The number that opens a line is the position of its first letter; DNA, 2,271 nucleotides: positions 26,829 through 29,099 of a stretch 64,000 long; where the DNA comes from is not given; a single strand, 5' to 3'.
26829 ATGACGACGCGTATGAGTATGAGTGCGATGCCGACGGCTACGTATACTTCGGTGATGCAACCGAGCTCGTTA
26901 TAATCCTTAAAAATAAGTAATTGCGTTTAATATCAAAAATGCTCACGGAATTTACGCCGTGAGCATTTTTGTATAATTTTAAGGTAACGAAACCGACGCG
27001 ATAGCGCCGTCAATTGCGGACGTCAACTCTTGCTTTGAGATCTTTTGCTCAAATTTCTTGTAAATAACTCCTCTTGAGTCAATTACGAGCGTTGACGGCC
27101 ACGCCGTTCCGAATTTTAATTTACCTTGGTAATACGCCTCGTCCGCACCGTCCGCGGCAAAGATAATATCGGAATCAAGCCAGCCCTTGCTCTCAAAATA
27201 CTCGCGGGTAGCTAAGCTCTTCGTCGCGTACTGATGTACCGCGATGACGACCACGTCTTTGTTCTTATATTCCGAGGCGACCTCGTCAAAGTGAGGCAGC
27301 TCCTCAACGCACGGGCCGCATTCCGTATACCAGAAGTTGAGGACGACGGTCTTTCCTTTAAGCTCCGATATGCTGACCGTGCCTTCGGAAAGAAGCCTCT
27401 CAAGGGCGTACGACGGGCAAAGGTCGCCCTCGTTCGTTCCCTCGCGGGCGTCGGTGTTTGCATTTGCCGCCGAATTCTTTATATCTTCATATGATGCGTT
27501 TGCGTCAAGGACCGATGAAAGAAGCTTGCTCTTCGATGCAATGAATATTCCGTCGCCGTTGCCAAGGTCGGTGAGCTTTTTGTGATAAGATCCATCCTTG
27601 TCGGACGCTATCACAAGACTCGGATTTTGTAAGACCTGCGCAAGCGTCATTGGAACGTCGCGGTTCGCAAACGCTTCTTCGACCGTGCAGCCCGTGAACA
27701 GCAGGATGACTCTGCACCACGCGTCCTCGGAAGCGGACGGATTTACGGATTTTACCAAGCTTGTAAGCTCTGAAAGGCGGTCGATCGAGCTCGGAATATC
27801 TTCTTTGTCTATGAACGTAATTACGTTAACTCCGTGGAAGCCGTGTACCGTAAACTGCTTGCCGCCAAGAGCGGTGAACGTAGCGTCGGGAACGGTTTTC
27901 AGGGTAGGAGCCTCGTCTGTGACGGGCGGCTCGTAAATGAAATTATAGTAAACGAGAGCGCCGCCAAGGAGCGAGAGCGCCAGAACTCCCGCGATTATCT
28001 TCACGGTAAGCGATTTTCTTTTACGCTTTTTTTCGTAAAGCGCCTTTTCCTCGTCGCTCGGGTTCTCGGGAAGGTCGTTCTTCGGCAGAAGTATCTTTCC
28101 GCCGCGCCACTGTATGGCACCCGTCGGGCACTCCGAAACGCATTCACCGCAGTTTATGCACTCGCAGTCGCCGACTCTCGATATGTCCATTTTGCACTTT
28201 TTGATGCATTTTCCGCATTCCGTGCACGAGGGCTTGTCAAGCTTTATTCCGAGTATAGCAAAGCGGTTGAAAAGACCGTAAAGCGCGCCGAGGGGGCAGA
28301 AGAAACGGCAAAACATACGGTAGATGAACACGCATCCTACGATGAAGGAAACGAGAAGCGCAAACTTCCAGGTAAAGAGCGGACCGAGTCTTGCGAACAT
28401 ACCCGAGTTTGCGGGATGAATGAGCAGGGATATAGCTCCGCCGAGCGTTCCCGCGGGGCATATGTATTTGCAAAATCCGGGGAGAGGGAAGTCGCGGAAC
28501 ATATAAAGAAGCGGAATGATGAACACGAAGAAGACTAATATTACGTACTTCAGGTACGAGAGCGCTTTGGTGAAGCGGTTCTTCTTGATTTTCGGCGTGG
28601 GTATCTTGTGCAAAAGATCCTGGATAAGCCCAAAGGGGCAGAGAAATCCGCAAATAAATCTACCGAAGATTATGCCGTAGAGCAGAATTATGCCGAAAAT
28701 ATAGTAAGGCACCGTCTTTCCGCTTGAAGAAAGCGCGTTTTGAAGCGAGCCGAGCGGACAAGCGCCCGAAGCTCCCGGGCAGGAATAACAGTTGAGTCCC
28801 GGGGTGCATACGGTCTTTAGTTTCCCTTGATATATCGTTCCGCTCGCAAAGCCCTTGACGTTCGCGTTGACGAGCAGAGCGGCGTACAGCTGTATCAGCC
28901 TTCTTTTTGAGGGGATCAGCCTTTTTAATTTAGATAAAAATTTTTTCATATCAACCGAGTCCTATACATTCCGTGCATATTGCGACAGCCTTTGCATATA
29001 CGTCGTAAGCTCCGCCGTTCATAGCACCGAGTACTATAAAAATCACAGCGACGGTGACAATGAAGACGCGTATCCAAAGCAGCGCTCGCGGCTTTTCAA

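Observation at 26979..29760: Polyferredoxin-thioredoxin fusion with a CXXC-tailed membrane partner: candidate trans-membrane reductant conduit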

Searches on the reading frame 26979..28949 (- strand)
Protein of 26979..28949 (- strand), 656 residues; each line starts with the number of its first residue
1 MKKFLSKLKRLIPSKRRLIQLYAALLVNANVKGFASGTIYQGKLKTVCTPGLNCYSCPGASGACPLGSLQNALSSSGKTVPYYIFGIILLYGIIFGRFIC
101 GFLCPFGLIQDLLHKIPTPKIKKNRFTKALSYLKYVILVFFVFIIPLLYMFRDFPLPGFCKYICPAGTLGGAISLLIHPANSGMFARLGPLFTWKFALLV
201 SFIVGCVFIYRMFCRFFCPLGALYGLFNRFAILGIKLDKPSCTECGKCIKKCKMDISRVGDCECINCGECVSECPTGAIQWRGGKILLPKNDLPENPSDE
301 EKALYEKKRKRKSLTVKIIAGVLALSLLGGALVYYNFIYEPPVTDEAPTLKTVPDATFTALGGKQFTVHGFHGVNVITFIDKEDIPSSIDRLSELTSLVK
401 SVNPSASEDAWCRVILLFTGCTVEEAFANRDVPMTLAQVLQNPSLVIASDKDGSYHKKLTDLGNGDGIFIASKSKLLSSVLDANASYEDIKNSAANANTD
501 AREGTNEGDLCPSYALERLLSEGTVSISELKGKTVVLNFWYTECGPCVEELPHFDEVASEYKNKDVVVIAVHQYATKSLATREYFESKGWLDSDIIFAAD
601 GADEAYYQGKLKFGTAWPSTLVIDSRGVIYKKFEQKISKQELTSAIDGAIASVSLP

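Call 3: search_protein_families(library=pfam, proteins=[window:26979-28949:-], max_evalue=0.01)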
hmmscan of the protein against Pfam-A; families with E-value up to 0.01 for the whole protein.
window:26979-28949:- (656 aa): 10 families
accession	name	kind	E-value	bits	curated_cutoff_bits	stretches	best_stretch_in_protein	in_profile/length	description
PF08534.16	Redoxin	-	1.6e-17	64.1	26.6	1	508-638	3-137/148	Redoxin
PF00578.27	AhpC-TSA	-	8e-15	55.3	26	1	509-630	3-122/124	AhpC/TSA family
PF12801.12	Fer4_5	-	1.3e-13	51.1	22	2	84-123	8-47/48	4Fe-4S binding domain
PF12838.12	Fer4_7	-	9e-07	29.7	27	1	264-283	2-21/52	4Fe-4S dicluster domain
PF00037.32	Fer4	-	1.8e-05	24.8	21.1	1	264-280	8-24/24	4Fe-4S binding domain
PF00085.26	Thioredoxin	-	3.4e-05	24.2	23.5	1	532-582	18-67/103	Thioredoxin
PF13905.12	Thioredoxin_8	-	4.6e-05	24.1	27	1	532-627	1-92/94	Thioredoxin-like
PF13484.11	Fer4_16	-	0.00011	23.4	30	1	263-312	1-48/66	4Fe-4S double cluster binding domain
PF13187.11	Fer4_9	-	0.0018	18.7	27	1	264-282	2-20/52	4Fe-4S dicluster domain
PF12837.12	Fer4_6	-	0.0039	17.5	25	1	264-279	9-24/24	4Fe-4S binding domain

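Call 4: search_protein_families(library=ncbifam, proteins=[window:26979-28949:-], max_evalue=0.01)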
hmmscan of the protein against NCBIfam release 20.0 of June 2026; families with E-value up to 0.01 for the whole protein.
window:26979-28949:- (656 aa): 24 families
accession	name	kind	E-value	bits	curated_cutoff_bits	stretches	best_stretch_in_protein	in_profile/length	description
TIGR02163.1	napH_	subfamily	4.4e-17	62.5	213.05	2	194-280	154-252/255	NapH/MauN family ferredoxin-type protein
NF002854.0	PRK03147.1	subfamily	1.1e-16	61.2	170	1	499-644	30-167/176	thiol-disulfide oxidoreductase ResA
NF007013.0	PRK09477.1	equivalog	1.3e-12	47.4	234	2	195-280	178-275/286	quinol dehydrogenase ferredoxin subunit NapH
NF047696.1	ThlDiSintTplARhiz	equivalog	2.7e-10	40.4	230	1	525-627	90-191/219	thiol:disulfide interchange protein TlpA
NF041054.1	WAxxUGC_long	equivalog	8e-07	28.6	300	1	512-640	85-205/354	ResA-like WAxxUGC motif-containing protein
NF041202.1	StoA_CxxC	exception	8.9e-07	28.9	210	1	525-574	45-93/163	endospore biogenesis thiol-disulfide oxidoreductase StoA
NF058577.1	FdxA_fam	equivalog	9.8e-07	28.9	65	1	263-281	8-26/52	4Fe-4S ferredoxin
TIGR04041.1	activase_YjjW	hypoth_equivalog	3.4e-06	26.7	250.2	1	263-287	42-66/276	YjjW family glycine radical enzyme activase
NF046105.1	TransRegNosR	equivalog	7.2e-06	24.6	1000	2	194-271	579-659/680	transcriptional regulator NosR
NF008229.0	PRK10996.1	equivalog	2.3e-05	24.1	125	1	532-582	52-101/141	thioredoxin TrxC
TIGR00385.1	dsbE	subfamily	5.8e-05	22.7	123.15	1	530-646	61-167/173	DsbE family thiol:disulfide interchange protein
TIGR01068.1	thioredoxin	equivalog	0.00012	22.2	96.8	1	532-572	14-53/101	thioredoxin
TIGR01126.1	pdi_dom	equivalog_domain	0.00014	22.1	107.2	1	531-609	13-90/105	protein disulfide-isomerase domain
TIGR02745.1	ccoG_rdxA_fixG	equivalog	0.00021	20.4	316.7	1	241-275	232-268/435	cytochrome c oxidase accessory protein CcoG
NF047697.1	ThioredTrxAClost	equivalog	0.00024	21.2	140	1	533-564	18-49/105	thioredoxin TrxA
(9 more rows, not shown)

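Call 5: find_homologous_proteins(query=window:26979-28949:-, max_evalue=0.00001)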
Query window:26979-28949:- (656 aa): 5066 proteins with E <= 0.00001 among 8000 candidates; the best 120 are listed.
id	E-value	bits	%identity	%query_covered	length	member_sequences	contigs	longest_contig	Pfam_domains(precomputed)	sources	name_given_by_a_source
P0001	0.0e+0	1395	90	100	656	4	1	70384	PF12801.13,PF00085.27,PF08534.17,PF13905.13,PF12838.13,PF00578.28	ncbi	-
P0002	0.0e+0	1019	67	99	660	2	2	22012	PF12801.13,PF08534.17,PF13484.12,PF12838.13,PF00578.28,PF13187.12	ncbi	-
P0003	0.0e+0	1014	67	99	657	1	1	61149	PF12801.13,PF08534.17,PF13905.13,PF13484.12,PF00578.28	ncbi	-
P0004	6.4e-286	968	64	100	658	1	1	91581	PF12801.13,PF08534.17,PF00037.33,PF13905.13,PF13484.12,PF12838.13,PF00578.28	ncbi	-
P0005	4.6e-280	949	64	99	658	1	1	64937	PF12801.13,PF08534.17,PF00037.33,PF00578.28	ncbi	-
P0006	3.3e-240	817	56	99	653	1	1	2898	PF12801.13,PF00085.27,PF08534.17,PF00037.33,PF13905.13,PF13484.12,PF00578.28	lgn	-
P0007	1.7e-229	782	56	99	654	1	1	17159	PF12801.13,PF08534.17,PF00037.33,PF00578.28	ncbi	-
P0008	5.0e-198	678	72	53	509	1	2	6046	PF12801.13,PF00085.27,PF08534.17,PF00037.33,PF13746.12,PF13484.12,PF00578.28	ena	-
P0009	1.1e-197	677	70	54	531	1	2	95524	PF12801.13,PF00085.27,PF08534.17,PF00037.33,PF13905.13,PF13484.12,PF12838.13,PF00578.28,PF13237.12,PF13187.12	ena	-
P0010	3.5e-197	675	72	53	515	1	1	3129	PF12801.13,PF08534.17,PF00037.33,PF13484.12,PF00578.28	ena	-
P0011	1.3e-196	673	74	53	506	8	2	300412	PF12801.13,PF00085.27,PF08534.17,PF00037.33,PF13905.13,PF13484.12,PF12838.13,PF00578.28,PF13237.12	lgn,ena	-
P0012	1.9e-196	672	44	99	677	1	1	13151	PF12801.13,PF00085.27,PF08534.17,PF13905.13,PF13098.14,PF00578.28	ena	-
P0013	3.8e-196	671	72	53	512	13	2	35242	PF12801.13,PF00085.27,PF08534.17,PF00037.33,PF13905.13,PF13484.12,PF12838.13,PF00578.28,PF13237.12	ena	-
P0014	6.0e-196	671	54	77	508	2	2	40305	PF12801.13,PF00085.27,PF08534.17,PF00037.33,PF13484.12,PF00578.28,PF13237.12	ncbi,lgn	-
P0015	3.2e-195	668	45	99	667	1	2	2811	PF12801.13,PF00085.27,PF08534.17,PF13905.13,PF13098.14,PF12838.13,PF00578.28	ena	-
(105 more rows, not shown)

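Call 15: find_related_loci(query=A1, collection=genome_contigs, flank=10000)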
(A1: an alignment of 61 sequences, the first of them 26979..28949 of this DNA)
Query A1 (656 aa) in genome_contigs; peptide patterns used: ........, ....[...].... (x = any residue, [..] = any of these).
600 stretches matched a pattern (row limit reached: there are more); 596 encode a relative of the query (tblastn E <= 1e-3); the best 80 are kept; 80 distinct loci.
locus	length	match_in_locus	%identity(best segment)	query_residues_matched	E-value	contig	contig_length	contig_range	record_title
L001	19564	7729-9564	46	13-651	2e-161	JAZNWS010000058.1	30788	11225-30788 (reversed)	MAG: Eubacteriales bacterium isolate T1900044782_TS20190248.MAGScoT_cleanbin_000090 SGB_2579_k141_1088039, whole genome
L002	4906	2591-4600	43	2-647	2e-161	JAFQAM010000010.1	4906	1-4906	MAG: Clostridia bacterium isolate RGIG1642 Goat_Cecum-1__c16000, whole genome shotgun sequence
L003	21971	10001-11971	43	3-651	4e-158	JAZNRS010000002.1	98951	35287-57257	MAG: Faecousia sp. isolate T1900044813_TS20190279.MAGScoT_cleanbin_000038 SGB_2804_k141_3149739, whole genome shotgun se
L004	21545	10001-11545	68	1-654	1e-157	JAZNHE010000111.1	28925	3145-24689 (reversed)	MAG: Eubacteriales bacterium isolate T1900044696_TS20190162.MAGScoT_cleanbin_000025 SGB_1778_k141_2607723, whole genome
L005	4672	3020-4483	51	3-650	5e-159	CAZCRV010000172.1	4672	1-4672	MAG TPA_asm: uncultured Clostridium sp. isolate SRP315200_co1_677 genome assembly, contig: NODE_46856_length_4672_cov_11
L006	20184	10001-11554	65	1-647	1e-154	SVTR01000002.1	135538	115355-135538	MAG: Oscillospiraceae bacterium isolate SIG700 NODE_2752_length_135538_cov_5.178420, whole genome shotgun sequence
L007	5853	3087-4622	66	1-652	3e-155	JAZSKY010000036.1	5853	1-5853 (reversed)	MAG: Eubacteriales bacterium isolate T1900044559_TS20190025.MAGScoT_cleanbin_000006 SGB_349_k141_2651857, whole genome s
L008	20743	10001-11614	69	1-652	7e-154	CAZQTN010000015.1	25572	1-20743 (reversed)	MAG TPA_asm: uncultured Ruminococcus sp. isolate SRP315200_co1_628 genome assembly, contig: NODE_3098_length_25572_cov_1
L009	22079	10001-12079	42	1-647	2e-153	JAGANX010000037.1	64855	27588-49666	MAG: Clostridia bacterium isolate RGIG8614 Water_deer_Cecum.Co__c708420, whole genome shotgun sequence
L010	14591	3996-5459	53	1-650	7e-153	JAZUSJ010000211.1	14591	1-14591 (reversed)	MAG: Eubacteriales bacterium isolate T1900044846_TS20190312.MAGScoT_cleanbin_000018 SGB_2977_k141_481778, whole genome s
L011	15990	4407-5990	64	1-654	2e-151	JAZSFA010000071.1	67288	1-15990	MAG: Eubacteriales bacterium isolate T1900044586_TS20190052.MAGScoT_cleanbin_000011 SGB_598_k141_189120, whole genome sh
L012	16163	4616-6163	64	13-655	2e-151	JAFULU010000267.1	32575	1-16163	MAG: Clostridia bacterium isolate RGIG4611 Roe_deer_Rectum-4__c406283, whole genome shotgun sequence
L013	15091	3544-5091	65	1-650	4e-151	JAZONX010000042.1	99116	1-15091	MAG: Eubacteriales bacterium isolate T1900045635_YK20190329.MAGScoT_cleanbin_000021 SGB_8087_k141_276827, whole genome s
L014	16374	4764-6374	63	1-652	5e-151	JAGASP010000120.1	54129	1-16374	MAG: Clostridia bacterium isolate RGIG8736 Water_deer_Colon-4__c338691, whole genome shotgun sequence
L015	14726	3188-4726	49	4-651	9e-151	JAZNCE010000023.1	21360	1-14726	MAG: Eubacteriales bacterium isolate T1900044737_TS20190203.MAGScoT_cleanbin_000006 SGB_2028_k141_2894916, whole genome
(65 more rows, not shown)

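Call 25: predict_structure(alignment_id=A1)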
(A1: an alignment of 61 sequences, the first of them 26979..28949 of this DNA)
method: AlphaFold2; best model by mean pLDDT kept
length: 656 residues; sequences in the alignment: 61
mean_pLDDT: 71.5   pTM: 0.56
mean pLDDT of the five models: 71.5, 69.4, 68.4, 67.4, 66.3
residues with pLDDT >= 90: 184; 70-90: 172; 50-70: 175; < 50: 125
segments of 3 or more residues with pLDDT < 50: 41-57, 77-121, 152-162, 190-192, 203-208, 210-233, 284-286, 343-347
pLDDT, mean of each block of 10 residues (from residue 1): 64 57 55 53 42 45 52 49 47 40 46 44 61 59 54 41 51 58 54 52 46 41 45 63 75 64 62 71 51 68 76 75 73 68 50 93 91 92 89 88 72 94 88 73 91 95 88 87 90 84 87 95 92 94 86 94 96 93 93 96 91 85 94 93 96 70
secondary structure, 60 per line:
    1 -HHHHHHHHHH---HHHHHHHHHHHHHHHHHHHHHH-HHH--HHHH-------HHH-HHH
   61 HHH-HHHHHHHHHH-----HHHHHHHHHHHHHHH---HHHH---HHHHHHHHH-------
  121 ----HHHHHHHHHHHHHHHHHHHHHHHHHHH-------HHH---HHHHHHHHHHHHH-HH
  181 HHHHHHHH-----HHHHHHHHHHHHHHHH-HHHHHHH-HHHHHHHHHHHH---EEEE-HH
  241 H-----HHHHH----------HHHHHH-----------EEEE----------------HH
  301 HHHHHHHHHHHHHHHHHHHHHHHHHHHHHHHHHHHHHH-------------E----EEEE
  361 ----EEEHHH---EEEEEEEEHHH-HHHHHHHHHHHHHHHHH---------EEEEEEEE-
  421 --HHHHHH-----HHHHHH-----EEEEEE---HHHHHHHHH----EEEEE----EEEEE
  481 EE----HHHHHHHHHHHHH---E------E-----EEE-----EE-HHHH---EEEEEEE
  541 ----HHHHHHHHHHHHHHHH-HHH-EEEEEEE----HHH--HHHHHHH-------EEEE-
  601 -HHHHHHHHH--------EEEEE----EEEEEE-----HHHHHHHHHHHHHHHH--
elements in order (helices of 4 or more, strands of 3 or more residues): H2-11 H15-36 H43-46 H58-63 H65-74 H80-94 H98-101 H105-113 H125-151 H165-177 H179-188 H194-209 H211-217 H219-230 E234-237 H247-251 H262-267 E279-282 H299-338 E357-360 E365-367 E374-381 H386-402 E412-419 H423-428 H434-439 E445-450 H454-462 E467-471 E476-482 H487-499 E516-518 H527-530 E534-540 H545-560 E566-572 H582-588 E596-599 H602-610 E619-623 E628-633 H639-654

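Call 26: search_solved_structures(query=A1, max_evalue=0.01, show_alignments=0)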
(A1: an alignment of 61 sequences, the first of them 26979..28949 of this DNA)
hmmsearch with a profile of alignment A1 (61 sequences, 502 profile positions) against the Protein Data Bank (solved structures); distinct sequences matched with E-value up to 0.01: 277 (the best 60 are shown).
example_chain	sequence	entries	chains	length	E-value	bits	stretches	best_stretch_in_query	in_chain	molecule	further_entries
4nmu_A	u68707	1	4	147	6.1e-17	64.6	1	357-499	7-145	Thiol-disulfide oxidoreductase ResA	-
2l5o_A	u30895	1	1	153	5.1e-15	58.3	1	377-500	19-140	Putative thioredoxin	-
3kcm_A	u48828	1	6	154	6.5e-15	57.9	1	368-490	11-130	Thioredoxin family protein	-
2yp6_A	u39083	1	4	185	2.9e-14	55.8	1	340-497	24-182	THIOREDOXIN FAMILY PROTEIN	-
4hqz_A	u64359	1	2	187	4.1e-14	55.3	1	341-497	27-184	Thioredoxin family protein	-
4hqs_A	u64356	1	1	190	4.8e-14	55.1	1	339-497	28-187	Thioredoxin family protein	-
1st9_A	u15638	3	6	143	6.3e-14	54.7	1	376-497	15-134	Thiol-disulfide oxidoreductase resA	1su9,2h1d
2f9s_A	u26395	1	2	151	7.6e-14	54.4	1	376-497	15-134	Thiol-disulfide oxidoreductase resA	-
3hdc_A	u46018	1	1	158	9.8e-14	54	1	360-490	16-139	Thioredoxin family protein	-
3erw_A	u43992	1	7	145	3.3e-13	52.3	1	377-494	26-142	Sporulation thiol-disulfide oxidoreductase A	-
2h1b_A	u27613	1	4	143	3.6e-13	52.2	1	376-497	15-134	Thiol-disulfide oxidoreductase resA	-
3c73_A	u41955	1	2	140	4.9e-13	51.7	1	377-497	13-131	Thiol-disulfide oxidoreductase resA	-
3c71_A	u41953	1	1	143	6.3e-13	51.4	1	376-497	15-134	Thiol-disulfide oxidoreductase resA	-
2h19_A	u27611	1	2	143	2.3e-12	49.5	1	376-497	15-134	Thiol-disulfide oxidoreductase resA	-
2h1a_A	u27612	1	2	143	2.3e-12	49.5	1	376-497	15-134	Thiol-disulfide oxidoreductase resA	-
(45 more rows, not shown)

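Call 29: fold_search(model_id=the predicted structure, library=pdb)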
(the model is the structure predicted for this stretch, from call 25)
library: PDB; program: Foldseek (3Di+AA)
matches with E <= 10: 1460; with E <= 0.001: 564
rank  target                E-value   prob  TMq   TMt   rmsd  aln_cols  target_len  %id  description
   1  4nmu_A                1.3e-09  1.00  0.20  0.82   4.0       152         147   26  Crystal Structure of Thiol-disulfide Oxidoreductase from Bacillus str. 'Ames Ancestor' (released 2013-12-18)
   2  4nmu_B                2.4e-09  1.00  0.20  0.85   2.6       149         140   26  Crystal Structure of Thiol-disulfide Oxidoreductase from Bacillus str. 'Ames Ancestor' (released 2013-12-18)
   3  4nmu_D                2.8e-09  1.00  0.19  0.82   2.9       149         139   24  Crystal Structure of Thiol-disulfide Oxidoreductase from Bacillus str. 'Ames Ancestor' (released 2013-12-18)
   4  2f9s_A                4.4e-09  1.00  0.19  0.80   3.3       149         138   23  2nd Crystal Structure Of A Soluble Domain Of ResA In The Oxidised Form (released 2006-04-18)
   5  1st9_A                7.0e-09  1.00  0.19  0.85   2.8       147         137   23  Crystal Structure of a Soluble Domain of ResA in the Oxidised Form (released 2004-05-11)
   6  3hdc                  8.5e-09  1.00  0.19  0.76   3.7       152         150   25  The crystal structure of thioredoxin protein from Geobacter metallireducens (released 2009-05-26)
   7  3gl3_C                1.2e-08  1.00  0.19  0.83   3.0       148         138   24  Crystal structure of a putative Thiol:disulfide interchange protein DsbE from Chlorobium tepidum (released 2009-03-31)
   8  2l5o_MODEL_1_A        1.4e-08  1.00  0.19  0.75   3.1       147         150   28  Solution Structure of a Putative Thioredoxin from Neisseria meningitidis (released 2010-12-15)
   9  1su9_B                1.6e-08  1.00  0.19  0.85   2.1       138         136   22  Reduced structure of the soluble domain of ResA (released 2004-05-11)
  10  4pq1_B                1.8e-08  1.00  0.19  0.70   3.9       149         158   24  Crystal structure and functional implications of a DsbF homologue from Corynebacterium diphtheriae (released 2014-09-10)
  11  2h1b_C                1.8e-08  1.00  0.19  0.82   2.4       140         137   23  ResA E80Q (released 2006-09-19)
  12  3kcm_B                3.1e-08  1.00  0.20  0.82   2.8       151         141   29  The crystal structure of thioredoxin protein from Geobacter metallireducens (released 2009-11-10)
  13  2h1a_B                3.6e-08  1.00  0.19  0.80   2.7       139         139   22  ResA C74A Variant (released 2006-09-19)
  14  2h1b_A                3.8e-08  1.00  0.20  0.86   2.5       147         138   23  ResA E80Q (released 2006-09-19)
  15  3c73_A                4.2e-08  1.00  0.19  0.84   2.4       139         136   22  Structure of CEHC variant ResA (released 2008-08-12)
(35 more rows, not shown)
